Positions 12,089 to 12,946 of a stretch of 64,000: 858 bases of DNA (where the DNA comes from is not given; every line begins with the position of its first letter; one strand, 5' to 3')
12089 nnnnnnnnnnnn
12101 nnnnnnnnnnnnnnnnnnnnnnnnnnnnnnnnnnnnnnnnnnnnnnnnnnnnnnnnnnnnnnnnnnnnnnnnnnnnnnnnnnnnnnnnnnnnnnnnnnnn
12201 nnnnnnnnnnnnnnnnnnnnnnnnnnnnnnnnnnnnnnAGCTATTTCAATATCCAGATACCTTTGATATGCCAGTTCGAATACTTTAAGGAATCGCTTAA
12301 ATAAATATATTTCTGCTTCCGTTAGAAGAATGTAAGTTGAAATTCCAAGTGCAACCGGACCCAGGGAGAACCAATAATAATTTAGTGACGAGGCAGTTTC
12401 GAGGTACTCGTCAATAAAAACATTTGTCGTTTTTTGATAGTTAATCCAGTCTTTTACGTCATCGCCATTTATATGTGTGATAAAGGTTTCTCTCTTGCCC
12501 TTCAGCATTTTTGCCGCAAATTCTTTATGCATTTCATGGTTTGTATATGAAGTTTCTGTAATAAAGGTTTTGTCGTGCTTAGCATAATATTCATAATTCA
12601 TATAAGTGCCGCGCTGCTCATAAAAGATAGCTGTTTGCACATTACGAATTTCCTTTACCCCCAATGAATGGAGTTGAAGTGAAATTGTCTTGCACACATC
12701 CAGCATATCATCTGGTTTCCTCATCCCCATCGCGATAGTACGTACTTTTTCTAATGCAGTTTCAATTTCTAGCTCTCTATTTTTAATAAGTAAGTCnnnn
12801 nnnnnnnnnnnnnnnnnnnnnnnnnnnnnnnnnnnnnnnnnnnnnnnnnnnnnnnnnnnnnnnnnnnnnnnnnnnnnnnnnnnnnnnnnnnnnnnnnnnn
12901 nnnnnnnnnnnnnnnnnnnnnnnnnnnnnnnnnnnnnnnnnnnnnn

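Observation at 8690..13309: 1539-aa cytoplasmic phosphatase with six tandem ~185-aa modules separated by an almost invariant helix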

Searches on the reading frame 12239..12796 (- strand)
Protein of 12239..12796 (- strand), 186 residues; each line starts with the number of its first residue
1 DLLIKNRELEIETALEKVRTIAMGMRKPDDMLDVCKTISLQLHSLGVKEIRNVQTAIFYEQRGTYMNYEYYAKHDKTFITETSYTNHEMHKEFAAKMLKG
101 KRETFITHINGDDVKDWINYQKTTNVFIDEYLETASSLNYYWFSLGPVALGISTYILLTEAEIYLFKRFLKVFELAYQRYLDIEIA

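Call 7: search_protein_families(library=pfam, proteins=[window:12239-12796:-], max_evalue=10)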
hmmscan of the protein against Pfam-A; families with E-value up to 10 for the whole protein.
seq(186 aa): 2 families
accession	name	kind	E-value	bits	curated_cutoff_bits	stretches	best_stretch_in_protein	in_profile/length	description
PF18988.5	DUF5721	-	0.0057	16.8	25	1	52-103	17-67/149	Family of unknown function (DUF5721)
PF12171.14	zf-C2H2_jaz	-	0.11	13.1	22.6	1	75-88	8-21/27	Zinc-finger double-stranded RNA-binding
